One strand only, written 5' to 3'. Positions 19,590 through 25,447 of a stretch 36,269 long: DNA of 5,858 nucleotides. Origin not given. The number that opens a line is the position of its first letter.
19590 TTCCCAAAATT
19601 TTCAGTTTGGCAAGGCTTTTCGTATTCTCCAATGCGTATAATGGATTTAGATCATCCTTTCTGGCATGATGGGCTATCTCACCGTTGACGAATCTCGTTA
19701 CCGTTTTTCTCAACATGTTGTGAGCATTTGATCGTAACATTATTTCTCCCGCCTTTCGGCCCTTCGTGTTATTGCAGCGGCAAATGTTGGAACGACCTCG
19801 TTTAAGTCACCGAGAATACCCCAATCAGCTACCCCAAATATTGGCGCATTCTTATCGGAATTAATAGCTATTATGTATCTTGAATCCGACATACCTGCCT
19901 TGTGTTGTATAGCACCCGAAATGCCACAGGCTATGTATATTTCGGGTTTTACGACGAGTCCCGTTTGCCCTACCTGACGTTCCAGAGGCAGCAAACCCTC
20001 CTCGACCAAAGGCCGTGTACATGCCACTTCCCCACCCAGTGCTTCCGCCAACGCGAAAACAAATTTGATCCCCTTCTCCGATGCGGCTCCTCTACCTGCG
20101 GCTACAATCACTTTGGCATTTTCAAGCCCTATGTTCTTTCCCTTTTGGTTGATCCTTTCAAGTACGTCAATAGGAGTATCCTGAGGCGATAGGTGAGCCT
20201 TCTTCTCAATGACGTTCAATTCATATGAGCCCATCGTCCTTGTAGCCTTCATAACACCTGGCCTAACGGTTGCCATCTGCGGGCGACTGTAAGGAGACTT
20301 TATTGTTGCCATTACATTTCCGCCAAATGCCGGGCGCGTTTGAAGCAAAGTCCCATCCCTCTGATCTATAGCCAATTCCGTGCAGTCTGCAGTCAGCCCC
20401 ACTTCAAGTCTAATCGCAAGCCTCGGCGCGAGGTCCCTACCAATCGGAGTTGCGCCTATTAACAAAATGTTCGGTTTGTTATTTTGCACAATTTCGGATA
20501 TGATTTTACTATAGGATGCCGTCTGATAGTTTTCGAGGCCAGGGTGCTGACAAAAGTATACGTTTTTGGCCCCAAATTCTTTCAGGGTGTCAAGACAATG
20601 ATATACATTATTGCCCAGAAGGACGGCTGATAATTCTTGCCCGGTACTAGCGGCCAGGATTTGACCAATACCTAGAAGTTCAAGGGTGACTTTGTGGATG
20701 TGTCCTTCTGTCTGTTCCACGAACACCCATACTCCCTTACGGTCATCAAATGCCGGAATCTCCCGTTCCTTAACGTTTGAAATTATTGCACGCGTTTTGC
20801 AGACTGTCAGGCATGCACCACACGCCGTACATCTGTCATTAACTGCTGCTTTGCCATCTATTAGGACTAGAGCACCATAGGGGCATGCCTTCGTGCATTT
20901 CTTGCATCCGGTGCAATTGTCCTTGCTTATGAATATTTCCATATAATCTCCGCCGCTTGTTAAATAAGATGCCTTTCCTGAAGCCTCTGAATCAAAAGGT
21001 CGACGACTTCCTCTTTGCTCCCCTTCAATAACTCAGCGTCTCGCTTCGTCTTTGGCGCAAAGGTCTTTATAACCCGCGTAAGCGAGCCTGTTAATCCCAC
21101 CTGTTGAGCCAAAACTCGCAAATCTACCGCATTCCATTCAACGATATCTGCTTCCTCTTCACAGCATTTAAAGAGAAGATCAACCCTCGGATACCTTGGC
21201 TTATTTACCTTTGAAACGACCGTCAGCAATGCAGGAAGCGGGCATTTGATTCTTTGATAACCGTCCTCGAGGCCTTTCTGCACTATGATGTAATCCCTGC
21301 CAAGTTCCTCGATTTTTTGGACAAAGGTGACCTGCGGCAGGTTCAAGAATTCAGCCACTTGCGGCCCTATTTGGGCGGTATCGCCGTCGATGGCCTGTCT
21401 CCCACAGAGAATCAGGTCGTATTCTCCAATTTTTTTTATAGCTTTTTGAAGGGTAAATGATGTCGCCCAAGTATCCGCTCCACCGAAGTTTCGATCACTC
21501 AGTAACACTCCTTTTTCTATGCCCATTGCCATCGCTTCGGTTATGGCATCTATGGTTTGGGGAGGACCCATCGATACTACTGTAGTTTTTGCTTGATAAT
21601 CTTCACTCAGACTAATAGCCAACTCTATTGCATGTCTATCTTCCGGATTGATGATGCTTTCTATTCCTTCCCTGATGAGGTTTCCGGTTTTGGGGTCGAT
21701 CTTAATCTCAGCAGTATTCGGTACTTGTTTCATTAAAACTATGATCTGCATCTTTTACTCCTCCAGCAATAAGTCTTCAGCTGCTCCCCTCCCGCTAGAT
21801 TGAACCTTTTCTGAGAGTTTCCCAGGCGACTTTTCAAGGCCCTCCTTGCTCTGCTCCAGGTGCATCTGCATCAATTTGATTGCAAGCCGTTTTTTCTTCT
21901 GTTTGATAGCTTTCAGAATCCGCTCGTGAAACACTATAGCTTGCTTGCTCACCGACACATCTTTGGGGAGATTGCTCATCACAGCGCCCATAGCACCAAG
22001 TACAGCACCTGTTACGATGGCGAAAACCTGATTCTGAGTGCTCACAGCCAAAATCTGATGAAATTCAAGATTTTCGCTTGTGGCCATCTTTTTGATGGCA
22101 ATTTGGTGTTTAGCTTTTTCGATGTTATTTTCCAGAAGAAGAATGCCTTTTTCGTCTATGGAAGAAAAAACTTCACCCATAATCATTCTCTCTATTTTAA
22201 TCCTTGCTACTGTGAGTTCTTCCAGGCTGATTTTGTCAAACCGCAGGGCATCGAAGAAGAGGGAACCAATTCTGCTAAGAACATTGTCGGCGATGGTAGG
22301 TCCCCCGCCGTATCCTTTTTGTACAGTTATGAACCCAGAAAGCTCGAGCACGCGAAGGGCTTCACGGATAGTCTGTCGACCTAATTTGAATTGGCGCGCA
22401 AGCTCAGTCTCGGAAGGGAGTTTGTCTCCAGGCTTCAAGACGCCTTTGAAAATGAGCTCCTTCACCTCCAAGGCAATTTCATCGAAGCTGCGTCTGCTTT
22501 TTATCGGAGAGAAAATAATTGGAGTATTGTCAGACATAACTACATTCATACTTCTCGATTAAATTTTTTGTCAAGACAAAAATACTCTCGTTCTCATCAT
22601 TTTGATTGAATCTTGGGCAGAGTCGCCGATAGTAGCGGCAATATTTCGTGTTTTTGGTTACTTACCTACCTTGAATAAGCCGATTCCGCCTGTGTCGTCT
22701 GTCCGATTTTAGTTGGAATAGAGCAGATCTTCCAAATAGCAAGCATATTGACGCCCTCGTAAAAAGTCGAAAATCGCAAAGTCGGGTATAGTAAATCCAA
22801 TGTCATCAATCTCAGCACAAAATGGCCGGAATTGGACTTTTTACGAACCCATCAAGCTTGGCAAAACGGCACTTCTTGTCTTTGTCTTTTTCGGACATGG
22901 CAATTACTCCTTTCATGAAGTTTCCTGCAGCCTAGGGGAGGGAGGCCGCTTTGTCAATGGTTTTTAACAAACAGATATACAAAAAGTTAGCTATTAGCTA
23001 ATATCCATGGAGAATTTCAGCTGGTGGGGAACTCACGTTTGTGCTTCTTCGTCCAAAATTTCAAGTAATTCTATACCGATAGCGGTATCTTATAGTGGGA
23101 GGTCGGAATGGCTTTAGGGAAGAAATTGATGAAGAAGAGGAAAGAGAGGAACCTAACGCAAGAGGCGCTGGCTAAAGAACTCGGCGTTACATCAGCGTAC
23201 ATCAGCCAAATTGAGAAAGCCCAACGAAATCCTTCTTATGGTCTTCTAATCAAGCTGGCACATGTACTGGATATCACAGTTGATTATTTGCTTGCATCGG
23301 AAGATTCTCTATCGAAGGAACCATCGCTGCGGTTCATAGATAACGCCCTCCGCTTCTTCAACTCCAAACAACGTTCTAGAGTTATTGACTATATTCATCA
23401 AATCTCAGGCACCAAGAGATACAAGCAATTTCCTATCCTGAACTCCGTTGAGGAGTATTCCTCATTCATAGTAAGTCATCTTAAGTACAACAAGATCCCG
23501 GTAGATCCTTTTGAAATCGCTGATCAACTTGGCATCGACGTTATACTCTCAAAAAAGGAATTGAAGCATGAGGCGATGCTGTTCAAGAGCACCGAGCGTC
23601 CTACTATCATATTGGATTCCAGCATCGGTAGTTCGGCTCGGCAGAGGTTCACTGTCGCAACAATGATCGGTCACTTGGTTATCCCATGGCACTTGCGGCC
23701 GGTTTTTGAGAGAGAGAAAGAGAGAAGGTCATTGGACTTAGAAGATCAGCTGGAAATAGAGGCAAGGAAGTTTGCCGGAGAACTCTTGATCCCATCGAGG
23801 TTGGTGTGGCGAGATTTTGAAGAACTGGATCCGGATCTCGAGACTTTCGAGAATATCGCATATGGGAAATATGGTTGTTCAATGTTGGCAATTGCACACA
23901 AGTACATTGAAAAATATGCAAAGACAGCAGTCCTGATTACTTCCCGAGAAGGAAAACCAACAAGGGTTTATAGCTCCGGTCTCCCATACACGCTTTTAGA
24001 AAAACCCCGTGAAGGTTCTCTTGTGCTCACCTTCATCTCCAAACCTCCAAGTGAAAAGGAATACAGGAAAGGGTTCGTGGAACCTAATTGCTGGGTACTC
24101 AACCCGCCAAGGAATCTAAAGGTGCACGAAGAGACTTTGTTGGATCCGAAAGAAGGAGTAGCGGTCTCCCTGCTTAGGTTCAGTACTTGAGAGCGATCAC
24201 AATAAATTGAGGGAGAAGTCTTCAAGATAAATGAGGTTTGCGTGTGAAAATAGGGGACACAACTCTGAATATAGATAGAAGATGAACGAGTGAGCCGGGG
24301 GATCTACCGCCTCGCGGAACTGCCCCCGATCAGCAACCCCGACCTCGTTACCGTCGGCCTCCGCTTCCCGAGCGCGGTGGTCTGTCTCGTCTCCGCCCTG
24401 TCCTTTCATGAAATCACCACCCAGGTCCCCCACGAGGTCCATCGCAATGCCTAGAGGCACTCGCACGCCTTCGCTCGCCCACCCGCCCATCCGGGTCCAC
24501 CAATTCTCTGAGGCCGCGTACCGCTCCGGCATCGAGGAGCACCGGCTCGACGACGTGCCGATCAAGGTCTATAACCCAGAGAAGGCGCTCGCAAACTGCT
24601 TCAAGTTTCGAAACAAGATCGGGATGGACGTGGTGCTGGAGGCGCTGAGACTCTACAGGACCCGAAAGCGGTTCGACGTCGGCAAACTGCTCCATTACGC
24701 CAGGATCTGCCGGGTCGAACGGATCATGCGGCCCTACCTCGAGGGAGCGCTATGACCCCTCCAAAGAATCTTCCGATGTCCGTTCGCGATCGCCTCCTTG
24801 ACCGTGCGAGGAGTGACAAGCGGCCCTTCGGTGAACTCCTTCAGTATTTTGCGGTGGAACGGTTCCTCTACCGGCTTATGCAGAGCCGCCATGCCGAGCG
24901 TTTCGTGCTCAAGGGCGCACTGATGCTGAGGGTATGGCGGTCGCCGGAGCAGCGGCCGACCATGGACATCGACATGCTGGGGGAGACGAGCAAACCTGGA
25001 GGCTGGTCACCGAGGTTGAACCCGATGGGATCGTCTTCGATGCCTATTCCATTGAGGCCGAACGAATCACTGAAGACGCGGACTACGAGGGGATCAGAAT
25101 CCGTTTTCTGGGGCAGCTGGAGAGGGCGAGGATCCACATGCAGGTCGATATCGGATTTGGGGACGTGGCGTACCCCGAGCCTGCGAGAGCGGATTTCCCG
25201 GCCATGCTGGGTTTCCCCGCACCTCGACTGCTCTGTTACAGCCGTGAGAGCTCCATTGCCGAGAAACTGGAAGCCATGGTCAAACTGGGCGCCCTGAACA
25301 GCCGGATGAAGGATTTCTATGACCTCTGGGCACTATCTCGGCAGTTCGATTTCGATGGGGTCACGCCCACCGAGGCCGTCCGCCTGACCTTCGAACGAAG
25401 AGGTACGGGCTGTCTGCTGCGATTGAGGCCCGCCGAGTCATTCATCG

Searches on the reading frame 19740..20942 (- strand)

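Call 7: search_protein_families(library=pfam, proteins=[window:19740-20942:-], max_evalue=0.01)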
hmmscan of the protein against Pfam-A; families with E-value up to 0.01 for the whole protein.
window:19740-20942:- (400 aa): 14 families
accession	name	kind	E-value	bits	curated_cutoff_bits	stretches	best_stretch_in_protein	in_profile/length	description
PF01012.27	ETF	-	6.7e-46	156.8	26.7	1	71-248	1-177/181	Electron transfer flavoprotein domain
PF00766.25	ETF_alpha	-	4.9e-32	110.2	27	1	273-352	2-81/81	Electron transfer flavoprotein FAD-binding domain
PF00037.32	Fer4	-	1.8e-11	43.8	21.1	2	4-25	2-23/24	4Fe-4S binding domain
PF12837.12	Fer4_6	-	7.6e-11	41.8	25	2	5-25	4-24/24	4Fe-4S binding domain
PF12797.12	Fer4_2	-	1.3e-09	37.8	24.5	2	3-22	3-22/22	4Fe-4S binding domain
PF13237.11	Fer4_10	-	2.1e-08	34.4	25.5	1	3-48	2-52/53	4Fe-4S dicluster domain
PF13187.11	Fer4_9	-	2.6e-08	34.2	27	1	9-53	1-52/52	4Fe-4S dicluster domain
PF13484.11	Fer4_16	-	9.1e-08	33.2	30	2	9-26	1-18/66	4Fe-4S double cluster binding domain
PF12838.12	Fer4_7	-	2.4e-07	31.5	27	2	9-52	1-52/52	4Fe-4S dicluster domain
PF14697.11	Fer4_21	-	3.5e-07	30.7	35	1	4-52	2-55/59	4Fe-4S dicluster domain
PF12800.12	Fer4_4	-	3.2e-06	27.5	24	1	8-23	2-17/17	4Fe-4S binding domain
PF13183.11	Fer4_8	-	5.1e-06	27.4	27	0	36-49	3-16/68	4Fe-4S dicluster domain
PF12798.12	Fer4_3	-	0.00038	21.5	27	0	10-24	1-15/15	4Fe-4S binding domain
PF25160.1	LdpA_Fe-S-bd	-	0.00065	19.9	27.6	1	15-53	8-43/49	LdpA Fe-S cluster-binding domain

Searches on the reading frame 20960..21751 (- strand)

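Call 7: search_protein_families(library=pfam, proteins=[window:20960-21751:-], max_evalue=0.01)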
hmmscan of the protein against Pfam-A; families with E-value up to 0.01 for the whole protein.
window:20960-21751:- (263 aa): 1 family
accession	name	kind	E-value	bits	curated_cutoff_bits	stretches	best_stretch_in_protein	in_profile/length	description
PF01012.27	ETF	-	2e-39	135.7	26.7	1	24-195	3-163/181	Electron transfer flavoprotein domain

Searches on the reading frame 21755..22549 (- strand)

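Call 7: search_protein_families(library=pfam, proteins=[window:21755-22549:-], max_evalue=0.01)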
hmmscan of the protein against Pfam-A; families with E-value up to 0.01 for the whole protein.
window:21755-22549:- (264 aa): 5 families
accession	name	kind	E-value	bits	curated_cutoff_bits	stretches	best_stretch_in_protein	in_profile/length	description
PF00392.27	GntR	-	2.4e-16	59.6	27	1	24-81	4-61/64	Bacterial regulatory proteins, gntR family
PF07729.17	FCD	-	7.4e-12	46.2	24.3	1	111-232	1-124/125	FCD domain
PF14502.12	HTH_41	-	2e-05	24.4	25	1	39-77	1-39/48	Helix-turn-helix domain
PF02082.26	Rrf2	-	0.0018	18.9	30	1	40-88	19-67/132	Iron-dependent Transcriptional regulator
PF12840.13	HTH_20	-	0.009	16.4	27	0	46-77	20-51/51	Helix-turn-helix domain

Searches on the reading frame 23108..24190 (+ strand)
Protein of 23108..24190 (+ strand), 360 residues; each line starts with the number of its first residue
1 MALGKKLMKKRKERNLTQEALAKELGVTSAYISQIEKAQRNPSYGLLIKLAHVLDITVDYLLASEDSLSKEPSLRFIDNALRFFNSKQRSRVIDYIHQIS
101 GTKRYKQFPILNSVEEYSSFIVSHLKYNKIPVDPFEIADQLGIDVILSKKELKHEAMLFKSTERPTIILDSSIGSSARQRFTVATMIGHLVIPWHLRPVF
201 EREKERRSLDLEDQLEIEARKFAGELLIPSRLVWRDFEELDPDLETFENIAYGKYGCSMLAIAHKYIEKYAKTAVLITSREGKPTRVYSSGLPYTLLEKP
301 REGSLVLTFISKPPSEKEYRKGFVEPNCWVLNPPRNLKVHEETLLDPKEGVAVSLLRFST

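Call 7: search_protein_families(library=pfam, proteins=[window:23108-24190:+], max_evalue=0.01)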
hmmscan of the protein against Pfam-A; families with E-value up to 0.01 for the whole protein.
window:23108-24190:+ (360 aa): 9 families
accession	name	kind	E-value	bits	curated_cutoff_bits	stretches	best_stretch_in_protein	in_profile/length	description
PF01381.28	HTH_3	-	1e-17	64.3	23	1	7-61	1-55/55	Helix-turn-helix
PF12844.13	HTH_19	-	3.6e-11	43.2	30.2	1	4-66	1-63/64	Helix-turn-helix domain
PF06114.19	Peptidase_M78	-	9.6e-11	42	22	1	138-265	1-121/123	IrrE N-terminal-like domain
PF13560.12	HTH_31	-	3e-09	37.5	27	1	3-57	2-57/64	Helix-turn-helix domain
PF04545.22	Sigma70_r4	-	0.00029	20.7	24.1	1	8-37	13-42/50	Sigma-70, region 4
PF07022.19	Phage_CI_repr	-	0.00051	20.8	22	1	18-68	15-64/65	Bacteriophage CI repressor helix-turn-helix domain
PF13413.12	HTH_25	-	0.0043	17.3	24.6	0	7-39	2-34/62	Helix-turn-helix domain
PF13744.12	HTH_37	-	0.0048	17.1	27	1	3-39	19-55/80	Helix-turn-helix domain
PF13443.12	HTH_26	-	0.0096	16.6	22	0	7-59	2-55/63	Cro/C1-type HTH DNA-binding domain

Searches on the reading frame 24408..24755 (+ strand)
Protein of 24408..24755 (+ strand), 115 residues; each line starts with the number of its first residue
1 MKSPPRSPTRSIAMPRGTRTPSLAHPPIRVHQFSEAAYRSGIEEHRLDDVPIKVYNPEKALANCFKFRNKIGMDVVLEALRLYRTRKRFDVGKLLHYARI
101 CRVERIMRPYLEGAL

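Call 7: search_protein_families(library=pfam, proteins=[window:24408-24755:+], max_evalue=0.01)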
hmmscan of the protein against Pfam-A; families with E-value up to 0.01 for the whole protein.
window:24408-24755:+ (115 aa): 0 families

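Call 23: search_protein_families(library=pfam, proteins=[window:24408-24755:+], max_evalue=0.05)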
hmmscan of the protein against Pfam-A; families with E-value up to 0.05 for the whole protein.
window:24408-24755:+ (115 aa): 1 family
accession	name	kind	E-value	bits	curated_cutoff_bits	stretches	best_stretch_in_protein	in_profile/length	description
PF04467.17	DUF483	-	0.036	14.5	25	0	74-101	21-48/122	Protein of unknown function (DUF483)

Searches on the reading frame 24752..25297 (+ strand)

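Call 7: search_protein_families(library=pfam, proteins=[window:24752-25297:+], max_evalue=0.01)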
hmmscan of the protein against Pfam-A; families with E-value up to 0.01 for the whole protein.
window:24752-25297:+ (181 aa): 1 family
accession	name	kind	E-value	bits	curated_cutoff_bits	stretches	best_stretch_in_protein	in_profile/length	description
PF08843.17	AbiEii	-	3.4e-08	34.2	22.5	1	37-78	1-42/238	Nucleotidyl transferase AbiEii toxin, Type IV TA system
